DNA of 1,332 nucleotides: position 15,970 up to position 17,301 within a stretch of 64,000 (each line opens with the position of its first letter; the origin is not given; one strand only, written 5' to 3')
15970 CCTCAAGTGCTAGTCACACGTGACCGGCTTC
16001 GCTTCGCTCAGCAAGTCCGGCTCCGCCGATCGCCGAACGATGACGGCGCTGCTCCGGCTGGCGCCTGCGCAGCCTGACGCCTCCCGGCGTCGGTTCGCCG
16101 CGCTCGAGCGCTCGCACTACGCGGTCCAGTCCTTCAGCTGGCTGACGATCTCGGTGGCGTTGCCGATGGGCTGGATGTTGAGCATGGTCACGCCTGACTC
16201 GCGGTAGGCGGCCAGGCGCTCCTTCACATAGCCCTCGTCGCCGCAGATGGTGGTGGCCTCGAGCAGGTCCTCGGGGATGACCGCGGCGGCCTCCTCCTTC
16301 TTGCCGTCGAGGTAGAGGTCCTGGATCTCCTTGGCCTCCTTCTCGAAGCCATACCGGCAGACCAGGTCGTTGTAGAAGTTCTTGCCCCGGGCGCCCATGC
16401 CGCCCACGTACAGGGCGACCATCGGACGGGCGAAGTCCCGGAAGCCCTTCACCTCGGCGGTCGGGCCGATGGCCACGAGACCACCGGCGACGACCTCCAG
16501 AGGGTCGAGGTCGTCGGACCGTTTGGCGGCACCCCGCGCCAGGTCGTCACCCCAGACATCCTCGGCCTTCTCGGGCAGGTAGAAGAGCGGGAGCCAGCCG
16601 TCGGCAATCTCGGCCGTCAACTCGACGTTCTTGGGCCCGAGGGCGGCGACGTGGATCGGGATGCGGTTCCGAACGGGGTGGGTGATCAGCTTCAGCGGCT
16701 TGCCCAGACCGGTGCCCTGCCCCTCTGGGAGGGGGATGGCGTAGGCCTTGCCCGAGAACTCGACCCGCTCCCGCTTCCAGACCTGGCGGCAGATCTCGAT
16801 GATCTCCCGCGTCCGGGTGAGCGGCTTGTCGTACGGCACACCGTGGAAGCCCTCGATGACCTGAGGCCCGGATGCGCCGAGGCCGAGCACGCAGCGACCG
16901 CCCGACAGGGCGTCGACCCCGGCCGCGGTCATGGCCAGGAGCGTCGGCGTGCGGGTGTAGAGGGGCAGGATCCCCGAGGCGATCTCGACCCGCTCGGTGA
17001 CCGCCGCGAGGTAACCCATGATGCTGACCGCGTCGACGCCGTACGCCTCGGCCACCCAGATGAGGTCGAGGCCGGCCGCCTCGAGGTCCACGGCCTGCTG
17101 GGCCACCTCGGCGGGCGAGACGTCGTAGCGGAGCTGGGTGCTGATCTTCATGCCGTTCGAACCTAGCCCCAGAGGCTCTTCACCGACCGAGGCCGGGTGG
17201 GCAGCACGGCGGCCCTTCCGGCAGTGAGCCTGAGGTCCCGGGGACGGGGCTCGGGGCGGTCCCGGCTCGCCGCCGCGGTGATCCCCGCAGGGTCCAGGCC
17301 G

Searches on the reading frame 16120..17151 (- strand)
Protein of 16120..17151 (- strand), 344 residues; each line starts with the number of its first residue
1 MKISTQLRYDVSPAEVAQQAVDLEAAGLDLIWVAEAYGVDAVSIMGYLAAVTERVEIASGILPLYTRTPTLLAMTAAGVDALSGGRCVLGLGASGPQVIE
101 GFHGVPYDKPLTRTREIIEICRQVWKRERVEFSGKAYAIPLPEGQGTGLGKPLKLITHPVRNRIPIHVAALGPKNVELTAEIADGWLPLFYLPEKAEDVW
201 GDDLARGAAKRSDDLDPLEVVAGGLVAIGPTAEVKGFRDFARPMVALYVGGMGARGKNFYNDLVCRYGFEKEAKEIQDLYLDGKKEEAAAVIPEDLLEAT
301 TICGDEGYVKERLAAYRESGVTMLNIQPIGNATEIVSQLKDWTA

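Call 18: find_encoding_contigs(protein=window:16120-17151:-, flank=3000, max_places=10)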
Protein seq(344 aa) (344 aa): 15 contigs read that carry it; 10 places shown.
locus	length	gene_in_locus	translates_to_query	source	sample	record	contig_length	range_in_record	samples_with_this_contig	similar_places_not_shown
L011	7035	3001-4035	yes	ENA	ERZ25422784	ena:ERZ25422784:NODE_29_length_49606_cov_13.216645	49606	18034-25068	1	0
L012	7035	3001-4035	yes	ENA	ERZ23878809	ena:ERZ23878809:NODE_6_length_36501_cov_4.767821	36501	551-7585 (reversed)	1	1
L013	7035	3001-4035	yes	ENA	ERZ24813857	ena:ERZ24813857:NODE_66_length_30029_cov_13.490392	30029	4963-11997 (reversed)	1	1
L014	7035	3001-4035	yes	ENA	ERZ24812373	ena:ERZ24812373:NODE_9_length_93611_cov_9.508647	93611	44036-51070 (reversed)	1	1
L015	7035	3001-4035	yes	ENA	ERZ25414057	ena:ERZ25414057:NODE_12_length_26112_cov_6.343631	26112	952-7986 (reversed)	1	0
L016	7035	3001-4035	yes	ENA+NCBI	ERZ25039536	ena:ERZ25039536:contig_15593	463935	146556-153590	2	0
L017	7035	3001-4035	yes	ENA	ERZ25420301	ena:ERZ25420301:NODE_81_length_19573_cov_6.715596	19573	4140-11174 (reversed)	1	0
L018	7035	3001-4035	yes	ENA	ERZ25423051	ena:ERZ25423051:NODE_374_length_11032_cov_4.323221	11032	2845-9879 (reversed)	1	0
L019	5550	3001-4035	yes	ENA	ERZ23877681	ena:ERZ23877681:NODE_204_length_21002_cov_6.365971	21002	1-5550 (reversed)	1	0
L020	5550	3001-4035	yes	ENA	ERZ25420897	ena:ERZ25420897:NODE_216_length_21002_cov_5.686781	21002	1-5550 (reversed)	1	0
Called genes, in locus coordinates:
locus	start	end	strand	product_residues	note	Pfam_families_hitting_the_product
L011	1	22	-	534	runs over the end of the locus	PF00501:AMP-binding, PF13193:AMP-binding_C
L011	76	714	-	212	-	-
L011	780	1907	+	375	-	PF02771:Acyl-CoA_dh_N, PF02770:Acyl-CoA_dh_M, PF00441:Acyl-CoA_dh_1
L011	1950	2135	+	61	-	-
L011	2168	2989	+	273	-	PF01370:Epimerase, PF04321:RmlD_sub_bind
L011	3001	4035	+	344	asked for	PF00296:Bac_luciferase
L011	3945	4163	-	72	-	-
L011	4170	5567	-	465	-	PF03007:WS_DGAT_cat, PF06974:WS_DGAT_C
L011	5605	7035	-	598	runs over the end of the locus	PF12229:PG_binding_4 (faint), PF04294:VanW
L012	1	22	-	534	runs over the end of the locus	PF00501:AMP-binding, PF13193:AMP-binding_C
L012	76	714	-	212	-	-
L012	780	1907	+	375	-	PF02771:Acyl-CoA_dh_N, PF02770:Acyl-CoA_dh_M, PF00441:Acyl-CoA_dh_1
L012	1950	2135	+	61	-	-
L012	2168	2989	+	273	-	PF01370:Epimerase, PF04321:RmlD_sub_bind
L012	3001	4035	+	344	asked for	PF00296:Bac_luciferase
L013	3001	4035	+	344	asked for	PF00296:Bac_luciferase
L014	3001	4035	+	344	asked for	PF00296:Bac_luciferase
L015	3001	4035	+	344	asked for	PF00296:Bac_luciferase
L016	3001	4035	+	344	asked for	PF00296:Bac_luciferase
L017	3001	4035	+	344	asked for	PF00296:Bac_luciferase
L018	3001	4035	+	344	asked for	PF00296:Bac_luciferase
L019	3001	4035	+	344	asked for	PF00296:Bac_luciferase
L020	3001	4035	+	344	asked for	PF00296:Bac_luciferase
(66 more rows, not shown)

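Call 67: find_homologous_proteins(query=window:16120-17151:-, max_evalue=1e-60)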
Query seq(344 aa) (344 aa): 7999 proteins with E <= 1e-60 among 8000 candidates; the best 120 are listed.
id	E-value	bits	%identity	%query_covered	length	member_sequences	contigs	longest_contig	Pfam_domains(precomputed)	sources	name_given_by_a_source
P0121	7.2e-223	757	99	100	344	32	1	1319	PF00296.27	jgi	jgi:F420-dependent oxidoreductase-like protein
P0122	3.8e-208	709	92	100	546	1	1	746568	PF00296.27,PF04321.24,PF01370.28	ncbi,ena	-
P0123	4.8e-202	689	89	100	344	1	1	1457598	PF00296.27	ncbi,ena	-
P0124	7.7e-202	688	89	100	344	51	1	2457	PF00296.27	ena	-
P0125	1.7e-201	687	88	100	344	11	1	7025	PF00296.27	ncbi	-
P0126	2.4e-197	673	87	100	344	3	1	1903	PF00296.27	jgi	jgi:F420-dependent oxidoreductase-like protein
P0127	2.7e-197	673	87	100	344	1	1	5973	PF00296.27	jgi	jgi:F420-dependent oxidoreductase-like protein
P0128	2.0e-195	667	85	100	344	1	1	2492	PF00296.27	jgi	jgi:F420-dependent oxidoreductase-like protein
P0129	2.7e-183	627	81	100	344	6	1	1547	PF00296.27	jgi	jgi:F420-dependent oxidoreductase-like protein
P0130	6.2e-179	613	78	99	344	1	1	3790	PF00296.27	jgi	jgi:F420-dependent oxidoreductase-like protein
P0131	6.5e-179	613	78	99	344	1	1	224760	PF00296.27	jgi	jgi:F420-dependent oxidoreductase-like protein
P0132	9.4e-177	605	77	99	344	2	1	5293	PF00296.27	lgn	-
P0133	2.6e-175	601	78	99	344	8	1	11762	PF00296.27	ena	-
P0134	2.6e-174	597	76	99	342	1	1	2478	PF00296.27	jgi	jgi:F420-dependent oxidoreductase-like protein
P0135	1.6e-172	592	75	99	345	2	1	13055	PF00296.27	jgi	jgi:F420-dependent oxidoreductase-like protein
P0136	4.4e-171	587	75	100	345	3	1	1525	PF00296.27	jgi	jgi:F420-dependent oxidoreductase-like protein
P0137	1.6e-170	585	91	82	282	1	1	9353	PF00296.27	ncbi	ncbi:MAG: LLM class F420-dependent oxidoreductase, partial [Acidimicrobiales bacterium]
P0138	1.8e-170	585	76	99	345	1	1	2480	PF00296.27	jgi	jgi:F420-dependent oxidoreductase-like protein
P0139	5.3e-170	583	74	100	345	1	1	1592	PF00296.27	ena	-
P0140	1.2e-169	582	74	100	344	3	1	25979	PF00296.27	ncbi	-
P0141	2.5e-169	581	72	100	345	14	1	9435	PF00296.27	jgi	jgi:F420-dependent oxidoreductase-like protein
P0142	2.6e-169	581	77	99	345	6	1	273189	PF00296.27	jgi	jgi:F420-dependent oxidoreductase-like protein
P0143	4.0e-169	580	75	100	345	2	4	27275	PF00296.27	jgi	jgi:F420-dependent oxidoreductase-like protein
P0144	8.6e-169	579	75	99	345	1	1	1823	PF00296.27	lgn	-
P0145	9.7e-169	579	74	99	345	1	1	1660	PF00296.27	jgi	jgi:F420-dependent oxidoreductase-like protein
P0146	1.4e-168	579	74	100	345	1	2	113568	PF00296.27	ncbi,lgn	-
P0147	2.0e-168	578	74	100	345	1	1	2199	PF00296.27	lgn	-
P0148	2.1e-168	578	75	99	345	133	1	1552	PF00296.27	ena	-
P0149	2.5e-168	578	74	100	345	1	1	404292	PF00296.27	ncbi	-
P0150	2.7e-168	578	74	99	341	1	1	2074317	PF00296.27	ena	-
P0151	8.2e-168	576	76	99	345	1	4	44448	PF00296.27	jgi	jgi:F420-dependent oxidoreductase-like protein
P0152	9.4e-168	576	73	99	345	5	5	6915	PF00296.27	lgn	-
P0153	1.1e-167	576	74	99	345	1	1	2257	PF00296.27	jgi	jgi:F420-dependent oxidoreductase-like protein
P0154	1.4e-167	575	73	100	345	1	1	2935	PF00296.27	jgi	jgi:F420-dependent oxidoreductase-like protein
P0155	1.8e-167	575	74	99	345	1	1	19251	PF00296.27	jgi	jgi:F420-dependent oxidoreductase-like protein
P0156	2.1e-167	575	75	100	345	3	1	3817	PF00296.27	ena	-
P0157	2.4e-167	575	74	99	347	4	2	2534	PF00296.27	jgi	jgi:F420-dependent oxidoreductase-like protein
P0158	2.5e-167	574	73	100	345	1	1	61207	PF00296.27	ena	-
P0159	2.7e-167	574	73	100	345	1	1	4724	PF00296.27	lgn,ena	-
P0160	4.1e-167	574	74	100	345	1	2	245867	PF00296.27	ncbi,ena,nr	ncbi:MAG: LLM class F420-dependent oxidoreductase [Microthrixaceae bacterium]|nr:LLM class F420-depe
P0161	4.3e-167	574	73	99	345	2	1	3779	PF00296.27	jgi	jgi:F420-dependent oxidoreductase-like protein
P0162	4.4e-167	574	74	99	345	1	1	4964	PF00296.27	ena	-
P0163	5.8e-167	573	74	100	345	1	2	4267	PF00296.27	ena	-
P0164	5.9e-167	573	74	99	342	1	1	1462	PF00296.27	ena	-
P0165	6.8e-167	573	74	99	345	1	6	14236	PF00296.27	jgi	jgi:F420-dependent oxidoreductase-like protein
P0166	7.2e-167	573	74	100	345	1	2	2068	PF00296.27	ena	-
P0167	7.3e-167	573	74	100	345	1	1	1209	PF00296.27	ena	-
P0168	1.1e-166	572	72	100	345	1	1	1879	PF00296.27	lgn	-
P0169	1.2e-166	572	75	99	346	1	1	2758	PF00296.27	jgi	jgi:F420-dependent oxidoreductase-like protein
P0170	1.5e-166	572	74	99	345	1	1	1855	PF00296.27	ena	-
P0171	1.7e-166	572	75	99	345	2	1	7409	PF00296.27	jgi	jgi:F420-dependent oxidoreductase-like protein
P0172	2.5e-166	571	73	99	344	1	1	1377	PF00296.27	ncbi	-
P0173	2.6e-166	571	74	100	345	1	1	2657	PF00296.27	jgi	jgi:F420-dependent oxidoreductase-like protein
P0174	3.3e-166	571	74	99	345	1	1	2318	PF00296.27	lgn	-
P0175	3.7e-166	571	72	100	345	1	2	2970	PF00296.27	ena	-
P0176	3.8e-166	571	74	99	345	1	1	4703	PF00296.27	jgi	jgi:F420-dependent oxidoreductase-like protein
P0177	4.3e-166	570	73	99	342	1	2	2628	PF00296.27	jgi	jgi:F420-dependent oxidoreductase-like protein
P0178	4.5e-166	570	73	100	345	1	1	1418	PF00296.27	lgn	-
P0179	4.8e-166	570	74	99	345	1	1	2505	PF00296.27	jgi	jgi:F420-dependent oxidoreductase-like protein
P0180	5.5e-166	570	74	100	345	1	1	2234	PF00296.27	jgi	jgi:F420-dependent oxidoreductase-like protein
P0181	5.8e-166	570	74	100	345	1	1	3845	PF00296.27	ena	-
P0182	7.2e-166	570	74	100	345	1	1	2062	PF00296.27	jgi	jgi:F420-dependent oxidoreductase-like protein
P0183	7.7e-166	570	74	100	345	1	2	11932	PF00296.27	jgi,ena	jgi:F420-dependent oxidoreductase-like protein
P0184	7.8e-166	570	74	99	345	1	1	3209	PF00296.27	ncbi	-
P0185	9.0e-166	569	72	99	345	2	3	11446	PF00296.27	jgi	jgi:F420-dependent oxidoreductase-like protein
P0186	1.1e-165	569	74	99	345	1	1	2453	PF00296.27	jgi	-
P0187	1.4e-165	569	73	99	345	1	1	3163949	PF00296.27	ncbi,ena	-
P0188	1.4e-165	569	73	99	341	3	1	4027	PF00296.27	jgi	-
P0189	1.4e-165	569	72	99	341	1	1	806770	PF00296.27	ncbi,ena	-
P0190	1.9e-165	568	72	100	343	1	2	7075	PF00296.27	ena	-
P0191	2.5e-165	568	73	100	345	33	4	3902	PF00296.27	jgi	jgi:F420-dependent oxidoreductase-like protein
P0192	2.6e-165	568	75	99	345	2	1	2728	PF00296.27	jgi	-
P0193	3.8e-165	567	73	99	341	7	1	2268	PF00296.27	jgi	jgi:F420-dependent oxidoreductase-like protein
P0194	4.2e-165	567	75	99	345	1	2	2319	PF00296.27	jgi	-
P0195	4.6e-165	567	72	99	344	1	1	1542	PF00296.27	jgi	jgi:F420-dependent oxidoreductase-like protein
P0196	5.6e-165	567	75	99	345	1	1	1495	PF00296.27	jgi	-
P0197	6.3e-165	567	73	99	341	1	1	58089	PF00296.27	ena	-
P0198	6.4e-165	567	73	99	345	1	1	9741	PF00296.27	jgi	jgi:F420-dependent oxidoreductase-like protein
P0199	1.0e-164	566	73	99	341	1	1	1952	PF00296.27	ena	-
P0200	1.0e-164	566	73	99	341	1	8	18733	PF00296.27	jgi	jgi:F420-dependent oxidoreductase-like protein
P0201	1.1e-164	566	73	100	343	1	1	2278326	PF00296.27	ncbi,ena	-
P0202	1.3e-164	566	73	99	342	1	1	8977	PF00296.27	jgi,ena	-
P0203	1.3e-164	566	72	99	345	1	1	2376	PF00296.27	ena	-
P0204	1.3e-164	566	73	99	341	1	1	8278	PF00296.27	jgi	jgi:F420-dependent oxidoreductase-like protein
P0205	1.4e-164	565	74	99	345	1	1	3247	PF00296.27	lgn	-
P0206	1.4e-164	565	74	99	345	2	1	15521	PF00296.27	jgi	jgi:F420-dependent oxidoreductase-like protein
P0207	1.6e-164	565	74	100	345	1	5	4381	PF00296.27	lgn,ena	-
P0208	1.7e-164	565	73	99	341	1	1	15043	PF00296.27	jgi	jgi:F420-dependent oxidoreductase-like protein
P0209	1.8e-164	565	73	100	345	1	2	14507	PF00296.27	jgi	-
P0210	2.1e-164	565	73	99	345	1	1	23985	PF00296.27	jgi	-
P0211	2.1e-164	565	74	99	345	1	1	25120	PF00296.27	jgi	jgi:F420-dependent oxidoreductase-like protein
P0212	2.3e-164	565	73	99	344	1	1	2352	PF00296.27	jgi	jgi:F420-dependent oxidoreductase-like protein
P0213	2.4e-164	565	72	99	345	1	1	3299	PF00296.27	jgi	jgi:F420-dependent oxidoreductase-like protein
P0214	2.5e-164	565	72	99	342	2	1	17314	PF00296.27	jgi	jgi:F420-dependent oxidoreductase-like protein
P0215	2.9e-164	564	72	99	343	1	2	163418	PF00296.27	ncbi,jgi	ncbi:MAG: hypothetical protein QOG87_4372 [Actinomycetota bacterium]|jgi:F420-dependent oxidoreducta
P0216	2.9e-164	564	72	99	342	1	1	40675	PF00296.27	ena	-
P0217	3.1e-164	564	72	99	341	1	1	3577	PF00296.27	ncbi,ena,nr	ncbi:MAG TPA: LLM class F420-dependent oxidoreductase [Acidimicrobiales bacterium]|nr:LLM class F420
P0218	3.3e-164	564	74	99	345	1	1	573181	PF00296.27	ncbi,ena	-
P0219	3.5e-164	564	73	99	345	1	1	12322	PF00296.27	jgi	jgi:F420-dependent oxidoreductase-like protein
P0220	4.2e-164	564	74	100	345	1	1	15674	PF00296.27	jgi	jgi:F420-dependent oxidoreductase-like protein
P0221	4.4e-164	564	73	99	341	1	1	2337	PF00296.27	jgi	jgi:F420-dependent oxidoreductase-like protein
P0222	4.7e-164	564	73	99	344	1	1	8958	PF00296.27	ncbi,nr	ncbi:MAG: LLM class F420-dependent oxidoreductase [Actinomycetota bacterium]|nr:LLM class F420-depen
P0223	5.2e-164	564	74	99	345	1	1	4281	PF00296.27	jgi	jgi:F420-dependent oxidoreductase-like protein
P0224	5.4e-164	564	74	99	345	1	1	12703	PF00296.27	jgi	jgi:F420-dependent oxidoreductase-like protein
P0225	5.8e-164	563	73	99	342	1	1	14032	PF00296.27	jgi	jgi:F420-dependent oxidoreductase-like protein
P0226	5.8e-164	563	72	99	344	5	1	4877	PF00296.27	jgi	jgi:F420-dependent oxidoreductase-like protein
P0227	5.9e-164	563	73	100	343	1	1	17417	PF00296.27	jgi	jgi:F420-dependent oxidoreductase-like protein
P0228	6.8e-164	563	73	99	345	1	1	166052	PF00296.27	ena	-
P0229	7.5e-164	563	74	99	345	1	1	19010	PF00296.27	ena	-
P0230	7.6e-164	563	74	99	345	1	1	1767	PF00296.27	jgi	jgi:F420-dependent oxidoreductase-like protein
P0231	8.9e-164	563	73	99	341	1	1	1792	PF00296.27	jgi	jgi:F420-dependent oxidoreductase-like protein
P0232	9.9e-164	563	72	100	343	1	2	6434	PF00296.27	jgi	jgi:F420-dependent oxidoreductase-like protein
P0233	1.0e-163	563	72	99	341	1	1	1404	PF00296.27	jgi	jgi:F420-dependent oxidoreductase-like protein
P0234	1.2e-163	562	73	99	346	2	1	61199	PF00296.27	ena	-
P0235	1.3e-163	562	73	99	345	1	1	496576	PF00296.27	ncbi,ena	-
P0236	1.3e-163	562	74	99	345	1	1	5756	PF00296.27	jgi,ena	jgi:F420-dependent oxidoreductase-like protein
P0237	1.3e-163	562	71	99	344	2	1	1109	PF00296.27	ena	-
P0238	1.8e-163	562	73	99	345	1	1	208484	PF00296.27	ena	-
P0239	2.1e-163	562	71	100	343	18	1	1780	PF00296.27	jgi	jgi:F420-dependent oxidoreductase-like protein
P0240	2.6e-163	561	72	99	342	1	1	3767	PF00296.27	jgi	jgi:F420-dependent oxidoreductase-like protein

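Call 68: find_encoding_contigs(protein=P0122, flank=10000, max_places=1)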
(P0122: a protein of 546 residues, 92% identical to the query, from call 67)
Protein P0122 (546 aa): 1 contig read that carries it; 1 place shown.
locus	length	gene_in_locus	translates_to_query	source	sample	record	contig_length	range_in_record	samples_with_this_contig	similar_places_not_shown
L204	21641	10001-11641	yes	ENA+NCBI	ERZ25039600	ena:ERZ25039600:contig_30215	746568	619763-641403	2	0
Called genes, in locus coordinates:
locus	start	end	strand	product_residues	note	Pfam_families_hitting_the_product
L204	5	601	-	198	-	PF01323:DSBA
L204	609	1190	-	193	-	PF01569:PAP2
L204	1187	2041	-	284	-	PF12705:PDDEXK_1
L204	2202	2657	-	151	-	-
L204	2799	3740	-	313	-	PF00106:adh_short, PF08659:KR, PF13561:adh_short_C2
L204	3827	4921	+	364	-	PF01636:APH, PF02958:EcKL, PF07914:DUF1679 (weak)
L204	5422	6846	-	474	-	PF03816:LytR_cpsA_psr, PF13399:LytR_C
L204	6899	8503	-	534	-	PF00501:AMP-binding, PF13193:AMP-binding_C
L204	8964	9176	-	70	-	-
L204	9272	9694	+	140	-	PF00441:Acyl-CoA_dh_1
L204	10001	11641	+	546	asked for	PF01370:Epimerase (weak), PF04321:RmlD_sub_bind, PF00296:Bac_luciferase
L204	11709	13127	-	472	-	PF03007:WS_DGAT_cat, PF06974:WS_DGAT_C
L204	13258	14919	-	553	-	PF12229:PG_binding_4 (faint), PF04294:VanW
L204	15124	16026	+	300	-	PF00106:adh_short, PF08659:KR, PF13561:adh_short_C2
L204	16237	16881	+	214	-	PF13452:FAS1_DH_region (weak), PF22622:MFE-2_hydrat-2_N, PF01575:MaoC_dehydratas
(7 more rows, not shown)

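Call 69: find_encoding_contigs(protein=P0123, flank=10000, max_places=1)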
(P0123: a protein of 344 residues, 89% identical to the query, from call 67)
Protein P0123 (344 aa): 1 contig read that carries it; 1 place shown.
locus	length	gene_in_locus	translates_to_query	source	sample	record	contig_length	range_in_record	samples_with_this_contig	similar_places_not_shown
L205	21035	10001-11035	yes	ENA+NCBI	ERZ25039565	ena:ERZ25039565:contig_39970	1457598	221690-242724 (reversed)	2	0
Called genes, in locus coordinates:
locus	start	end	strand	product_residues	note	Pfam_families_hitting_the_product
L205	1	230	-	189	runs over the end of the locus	PF01569:PAP2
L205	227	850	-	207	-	PF12705:PDDEXK_1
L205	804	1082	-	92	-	PF12705:PDDEXK_1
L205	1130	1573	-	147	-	-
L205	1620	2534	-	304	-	PF00106:adh_short, PF08659:KR, PF13561:adh_short_C2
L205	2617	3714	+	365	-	PF01636:APH, PF02958:EcKL, PF07914:DUF1679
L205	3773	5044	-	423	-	PF03816:LytR_cpsA_psr, PF13399:LytR_C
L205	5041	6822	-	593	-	PF00501:AMP-binding, PF13193:AMP-binding_C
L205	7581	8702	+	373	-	PF02771:Acyl-CoA_dh_N, PF02770:Acyl-CoA_dh_M, PF00441:Acyl-CoA_dh_1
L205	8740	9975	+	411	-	PF06772:LtrA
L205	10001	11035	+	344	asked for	PF00296:Bac_luciferase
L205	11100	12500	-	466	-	PF03007:WS_DGAT_cat, PF06974:WS_DGAT_C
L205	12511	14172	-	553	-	PF12229:PG_binding_4 (faint), PF04294:VanW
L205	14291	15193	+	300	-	PF00106:adh_short, PF08659:KR, PF13561:adh_short_C2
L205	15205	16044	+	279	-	PF22622:MFE-2_hydrat-2_N, PF13452:FAS1_DH_region (faint), PF01575:MaoC_dehydratas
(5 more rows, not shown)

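Call 70: find_encoding_contigs(protein=P0131, flank=10000, max_places=1)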
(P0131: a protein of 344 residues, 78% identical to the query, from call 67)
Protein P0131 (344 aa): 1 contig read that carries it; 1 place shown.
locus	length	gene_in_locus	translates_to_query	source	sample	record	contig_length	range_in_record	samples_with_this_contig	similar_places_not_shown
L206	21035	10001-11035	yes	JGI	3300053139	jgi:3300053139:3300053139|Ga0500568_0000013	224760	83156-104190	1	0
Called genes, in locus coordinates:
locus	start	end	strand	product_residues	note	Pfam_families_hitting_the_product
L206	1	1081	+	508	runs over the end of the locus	PF00884:Sulfatase (faint), PF01663:Phosphodiest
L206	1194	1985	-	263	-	-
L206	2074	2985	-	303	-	PF00106:adh_short, PF08659:KR, PF13561:adh_short_C2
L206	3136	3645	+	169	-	PF00395:SLH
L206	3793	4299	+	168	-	PF00395:SLH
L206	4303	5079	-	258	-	PF01061:ABC2_membrane, PF12679:ABC2_membrane_2 (weak), PF12698:ABC2_membrane_3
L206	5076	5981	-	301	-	PF00005:ABC_tran, PF13304:AAA_21 (faint), PF26919:ABC-like_C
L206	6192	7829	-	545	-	PF00501:AMP-binding, PF13193:AMP-binding_C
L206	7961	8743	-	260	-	PF01027:Bax1-I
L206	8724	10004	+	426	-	PF02771:Acyl-CoA_dh_N, PF02770:Acyl-CoA_dh_M, PF00441:Acyl-CoA_dh_1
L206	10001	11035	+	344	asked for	PF00296:Bac_luciferase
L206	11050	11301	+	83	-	-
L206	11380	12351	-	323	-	PF00478:IMPDH (weak), PF03060:NMO, PF01070:FMN_dh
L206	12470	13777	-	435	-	PF01266:DAO (faint), PF01494:FAD_binding_3, PF07992:Pyr_redox_2 (faint), PF12831:FAD_oxidored (weak)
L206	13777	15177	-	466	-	PF03007:WS_DGAT_cat, PF06974:WS_DGAT_C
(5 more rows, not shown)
